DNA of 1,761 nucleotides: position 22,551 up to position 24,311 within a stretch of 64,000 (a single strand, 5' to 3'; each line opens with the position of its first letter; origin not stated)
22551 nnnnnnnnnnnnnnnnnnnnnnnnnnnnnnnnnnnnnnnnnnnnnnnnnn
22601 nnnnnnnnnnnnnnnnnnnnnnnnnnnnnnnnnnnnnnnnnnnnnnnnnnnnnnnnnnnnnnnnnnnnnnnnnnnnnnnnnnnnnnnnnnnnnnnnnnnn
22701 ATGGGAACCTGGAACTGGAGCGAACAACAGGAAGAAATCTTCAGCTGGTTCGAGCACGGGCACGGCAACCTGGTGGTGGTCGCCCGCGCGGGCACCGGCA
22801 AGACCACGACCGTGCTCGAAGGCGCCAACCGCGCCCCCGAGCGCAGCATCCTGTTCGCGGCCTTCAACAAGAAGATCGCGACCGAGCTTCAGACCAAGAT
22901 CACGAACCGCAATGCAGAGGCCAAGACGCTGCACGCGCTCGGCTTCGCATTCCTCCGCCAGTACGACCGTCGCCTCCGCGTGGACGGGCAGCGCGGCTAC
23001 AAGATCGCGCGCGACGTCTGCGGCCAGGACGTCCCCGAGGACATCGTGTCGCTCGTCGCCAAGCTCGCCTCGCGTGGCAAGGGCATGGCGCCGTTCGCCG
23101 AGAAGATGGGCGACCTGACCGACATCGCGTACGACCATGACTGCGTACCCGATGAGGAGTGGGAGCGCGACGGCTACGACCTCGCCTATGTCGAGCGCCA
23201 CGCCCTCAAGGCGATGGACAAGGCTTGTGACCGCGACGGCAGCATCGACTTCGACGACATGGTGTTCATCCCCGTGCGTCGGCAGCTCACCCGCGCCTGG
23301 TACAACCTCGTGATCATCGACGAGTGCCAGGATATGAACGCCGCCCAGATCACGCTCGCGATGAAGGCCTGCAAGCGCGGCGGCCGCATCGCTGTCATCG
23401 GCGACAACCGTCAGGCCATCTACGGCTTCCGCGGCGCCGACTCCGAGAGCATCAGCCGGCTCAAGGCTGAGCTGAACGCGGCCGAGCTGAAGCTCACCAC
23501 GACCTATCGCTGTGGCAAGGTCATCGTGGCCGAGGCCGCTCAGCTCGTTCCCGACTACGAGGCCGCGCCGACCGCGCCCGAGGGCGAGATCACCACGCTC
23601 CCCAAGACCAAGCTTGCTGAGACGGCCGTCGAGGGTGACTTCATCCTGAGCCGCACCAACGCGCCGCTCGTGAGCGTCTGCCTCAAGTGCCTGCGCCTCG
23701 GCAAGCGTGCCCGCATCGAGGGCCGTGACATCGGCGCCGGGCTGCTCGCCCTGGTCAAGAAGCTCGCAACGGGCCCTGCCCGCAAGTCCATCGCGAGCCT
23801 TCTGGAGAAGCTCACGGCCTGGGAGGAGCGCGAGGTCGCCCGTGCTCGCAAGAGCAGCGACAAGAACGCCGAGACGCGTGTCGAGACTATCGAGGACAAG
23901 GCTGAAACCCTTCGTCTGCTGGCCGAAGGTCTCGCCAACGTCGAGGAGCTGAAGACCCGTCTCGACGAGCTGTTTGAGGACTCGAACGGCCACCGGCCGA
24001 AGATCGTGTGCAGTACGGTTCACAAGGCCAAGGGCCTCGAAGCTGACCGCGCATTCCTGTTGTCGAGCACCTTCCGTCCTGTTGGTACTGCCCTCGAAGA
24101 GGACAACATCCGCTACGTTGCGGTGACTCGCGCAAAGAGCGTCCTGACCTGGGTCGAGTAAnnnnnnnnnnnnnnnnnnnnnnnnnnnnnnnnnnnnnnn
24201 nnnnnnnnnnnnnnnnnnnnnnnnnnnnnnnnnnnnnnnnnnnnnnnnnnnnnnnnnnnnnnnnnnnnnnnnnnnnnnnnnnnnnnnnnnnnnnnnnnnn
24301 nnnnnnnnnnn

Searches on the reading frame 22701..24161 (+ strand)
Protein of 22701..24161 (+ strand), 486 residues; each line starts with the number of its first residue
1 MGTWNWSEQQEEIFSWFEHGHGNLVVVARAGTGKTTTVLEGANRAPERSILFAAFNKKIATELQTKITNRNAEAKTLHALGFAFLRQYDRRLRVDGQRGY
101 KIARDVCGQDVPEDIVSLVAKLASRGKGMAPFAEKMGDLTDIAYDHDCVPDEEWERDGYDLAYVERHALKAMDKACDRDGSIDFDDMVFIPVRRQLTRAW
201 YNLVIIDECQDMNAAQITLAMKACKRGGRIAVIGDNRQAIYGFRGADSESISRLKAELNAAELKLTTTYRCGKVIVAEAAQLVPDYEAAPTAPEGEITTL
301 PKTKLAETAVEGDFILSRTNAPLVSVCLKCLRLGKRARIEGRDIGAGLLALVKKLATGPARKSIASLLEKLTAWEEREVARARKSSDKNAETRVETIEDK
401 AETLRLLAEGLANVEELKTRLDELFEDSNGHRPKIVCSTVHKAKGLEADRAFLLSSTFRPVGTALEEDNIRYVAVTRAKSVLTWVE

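Call 10: search_protein_families(library=pfam, proteins=[window:22701-24161:+])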
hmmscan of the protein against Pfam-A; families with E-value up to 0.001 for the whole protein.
window:22701-24161:+ (486 aa): 9 families
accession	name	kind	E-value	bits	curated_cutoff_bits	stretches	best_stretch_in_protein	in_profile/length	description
PF00580.27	UvrD-helicase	-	2e-29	103.6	23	1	17-257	9-269/271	UvrD/REP helicase N-terminal domain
PF13245.12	AAA_19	-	1.1e-15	58.4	25.1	1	21-244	11-134/134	AAA domain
PF01443.25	Viral_helicase1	-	1.4e-10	41.8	21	1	413-483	160-225/228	Viral superfamily 1 RNA helicase core domain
PF13604.12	AAA_30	-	2.5e-10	40.9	27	1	8-80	5-76/191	AAA domain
PF13361.12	UvrD_C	-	9.9e-10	38.8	25.6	1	398-483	239-344/350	UvrD-like helicase C-terminal domain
PF13538.12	UvrD_C_2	-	1.3e-07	31.8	27.4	1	435-480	2-47/52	UvrD-like helicase C-terminal domain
PF13086.12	AAA_11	-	5.6e-05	23.5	27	0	195-238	207-249/257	AAA domain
PF13401.12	AAA_22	-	0.00072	20.3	27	0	20-64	4-51/130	AAA domain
PF02562.22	PhoH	-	0.00088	19.3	27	0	203-240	122-159/205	PhoH-like protein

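Call 18: search_dna_similar(query=window:22701-24161:+, collection=phages, mode=protein, max_rows=25)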
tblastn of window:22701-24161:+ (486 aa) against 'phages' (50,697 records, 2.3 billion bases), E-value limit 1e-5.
Records with a match: 139; places in all: 142; records where one place covers at least 80% of the query: 81.
Best place of each record, by identity: <60% 139.
By first word of the organism name: Flavobacterium 29; Bacteriophage 20; Pseudomonas 19; Acinetobacter 13; Bacteroides 6; Streptomyces 6; Listeria 6; Brevundimonas 5; Salinibacter 5; Vibrio 5; and 18 more.
By host as written in the record: - 34; Flavobacterium psychrophilum 950106-1/1 12; Listeria monocytogenes 6; Pseudomonas aeruginosa 5; Streptomyces lividans JI 1326 4; Acinetobacter baumannii 4; Salinibacter ruber M31 3; Flavobacterium psychrophilum 020612-2/1 3; and 50 more.
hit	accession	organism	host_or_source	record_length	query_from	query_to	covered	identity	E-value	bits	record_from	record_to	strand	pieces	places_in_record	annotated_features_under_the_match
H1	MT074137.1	Bacteroides phage DAC16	Bacteroides thetaiotaomicron VPI-5485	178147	3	486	100%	35.4%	6e-64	230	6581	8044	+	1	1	hypothetical protein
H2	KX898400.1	Pseudomonas phage JG054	Pseudomonas aeruginosa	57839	6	486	99%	35.4%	3e-60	219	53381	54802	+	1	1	pcrA: putative UvrD superfamily I DNA helicase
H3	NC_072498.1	Pseudomonas phage JG054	Pseudomonas aeruginosa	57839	6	486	99%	35.4%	3e-60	219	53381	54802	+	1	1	pcrA: putative UvrD superfamily I DNA helicase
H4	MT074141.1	Bacteroides phage DAC22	Bacteroides thetaiotaomicron VPI-5489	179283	3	486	100%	35.2%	2e-63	228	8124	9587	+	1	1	hypothetical protein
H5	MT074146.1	Bacteroides phage SJC03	Bacteroides thetaiotaomicron VPI-5494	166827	3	486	100%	35.2%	3e-63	228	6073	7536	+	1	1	hypothetical protein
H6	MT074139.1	Bacteroides phage DAC19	Bacteroides thetaiotaomicron VPI-5487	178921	3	486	100%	35.2%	3e-63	228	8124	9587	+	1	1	hypothetical protein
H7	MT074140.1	Bacteroides phage DAC20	Bacteroides thetaiotaomicron VPI-5488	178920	3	486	100%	35.2%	3e-63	228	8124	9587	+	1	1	hypothetical protein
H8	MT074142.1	Bacteroides phage DAC23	Bacteroides thetaiotaomicron VPI-5490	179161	3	486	100%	35.2%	3e-63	228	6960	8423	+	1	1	hypothetical protein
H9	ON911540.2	Xanthomonas phage vB_Xar_IVIA-DoCa3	Xanthomonas arboricola pv. juglandis ...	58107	6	486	99%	35.2%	6e-61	221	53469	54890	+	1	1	putative helicase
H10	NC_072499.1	Xanthomonas phage vB_Xar_IVIA-DoCa3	Xanthomonas arboricola pv. juglandis ...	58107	6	486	99%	35.2%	6e-61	221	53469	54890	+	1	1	putative helicase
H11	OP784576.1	Pseudomonas phage pPA-3099-2aT.3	Pseudomonas aeruginosa 3099-2aT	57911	6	486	99%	35.2%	7e-60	218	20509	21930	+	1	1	hypothetical protein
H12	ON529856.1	Brevundimonas phage vB_BpoS-Leszy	Brevundimonas pondensis LVF1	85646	3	486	100%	34.8%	8e-57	209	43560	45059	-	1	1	DNA helicase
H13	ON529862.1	Brevundimonas phage vB_BpoS-Poludnitsa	Brevundimonas pondensis LVF1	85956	3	486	100%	34.7%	7e-57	209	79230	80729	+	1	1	DNA helicase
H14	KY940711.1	Bradyrhizobium phage BDU-MI-1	Bradyrhizobium diazoefficiens USDA110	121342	1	483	99%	34.7%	1e-52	197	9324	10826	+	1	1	ATP-dependent DNA helicase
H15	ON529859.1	Brevundimonas phage vB_BgoS-BabaJaga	Brevundimonas goettingensis LVF2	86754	3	486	100%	34.6%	7e-57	209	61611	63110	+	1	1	DNA helicase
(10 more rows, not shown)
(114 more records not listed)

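Call 19: find_related_loci(query=window:22701-24161:+, collection=viral_contigs, flank=3000)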
Query window:22701-24161:+ (486 aa) in viral_contigs; peptide patterns used: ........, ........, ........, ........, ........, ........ (x = any residue, [..] = any of these).
27 stretches matched a pattern; 7 encode a relative of the query (tblastn E <= 1e-3); 7 distinct loci.
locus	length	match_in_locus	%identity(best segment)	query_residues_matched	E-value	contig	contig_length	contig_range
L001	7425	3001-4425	53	3-486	2e-151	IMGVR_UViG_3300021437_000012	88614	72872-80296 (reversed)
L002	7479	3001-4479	52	3-486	1e-148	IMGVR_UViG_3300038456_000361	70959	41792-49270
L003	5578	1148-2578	51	5-485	8e-148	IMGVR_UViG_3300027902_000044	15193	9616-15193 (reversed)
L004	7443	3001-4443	49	3-485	1e-133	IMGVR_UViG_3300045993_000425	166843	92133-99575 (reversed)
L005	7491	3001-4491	33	4-486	2e-72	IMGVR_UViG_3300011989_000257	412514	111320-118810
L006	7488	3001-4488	33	4-485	6e-68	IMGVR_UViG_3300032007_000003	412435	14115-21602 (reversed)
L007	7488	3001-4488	33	4-485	5e-68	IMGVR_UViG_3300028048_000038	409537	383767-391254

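Call 22: find_encoding_contigs(protein=window:22701-24161:+, flank=3000, max_places=10)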
Protein window:22701-24161:+ (486 aa): 9 contigs read that carry it; 5 places shown.
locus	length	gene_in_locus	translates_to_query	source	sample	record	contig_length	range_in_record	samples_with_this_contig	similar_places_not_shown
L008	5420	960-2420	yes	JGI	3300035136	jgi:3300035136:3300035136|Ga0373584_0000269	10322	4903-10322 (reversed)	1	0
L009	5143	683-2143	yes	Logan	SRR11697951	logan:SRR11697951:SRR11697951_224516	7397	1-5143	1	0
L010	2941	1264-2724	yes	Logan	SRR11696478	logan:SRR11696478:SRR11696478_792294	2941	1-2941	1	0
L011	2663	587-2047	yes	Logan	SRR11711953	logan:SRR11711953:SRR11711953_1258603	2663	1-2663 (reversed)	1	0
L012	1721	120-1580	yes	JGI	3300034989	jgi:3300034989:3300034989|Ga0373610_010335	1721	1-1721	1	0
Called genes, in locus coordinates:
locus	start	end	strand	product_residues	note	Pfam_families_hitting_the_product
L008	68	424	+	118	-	-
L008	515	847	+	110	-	-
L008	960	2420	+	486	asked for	PF00580:UvrD-helicase, PF13245:AAA_19, PF13604:AAA_30 (faint), PF01443:Viral_helicase1 (faint), PF13361:UvrD_C, PF13538:UvrD_C_2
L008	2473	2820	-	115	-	-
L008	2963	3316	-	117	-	-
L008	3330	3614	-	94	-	-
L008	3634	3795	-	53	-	-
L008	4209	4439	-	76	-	-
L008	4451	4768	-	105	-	-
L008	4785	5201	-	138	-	-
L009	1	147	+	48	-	?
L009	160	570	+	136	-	-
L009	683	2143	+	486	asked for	PF00580:UvrD-helicase, PF13245:AAA_19, PF13604:AAA_30 (faint), PF01443:Viral_helicase1 (faint), PF13361:UvrD_C, PF13538:UvrD_C_2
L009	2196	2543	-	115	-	-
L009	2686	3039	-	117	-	-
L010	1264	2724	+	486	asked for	PF00580:UvrD-helicase, PF13245:AAA_19, PF13604:AAA_30 (faint), PF01443:Viral_helicase1 (faint), PF13361:UvrD_C, PF13538:UvrD_C_2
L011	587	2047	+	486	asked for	PF00580:UvrD-helicase, PF13245:AAA_19, PF13604:AAA_30 (faint), PF01443:Viral_helicase1 (faint), PF13361:UvrD_C, PF13538:UvrD_C_2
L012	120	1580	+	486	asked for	PF00580:UvrD-helicase, PF13245:AAA_19, PF13604:AAA_30 (faint), PF01443:Viral_helicase1 (faint), PF13361:UvrD_C, PF13538:UvrD_C_2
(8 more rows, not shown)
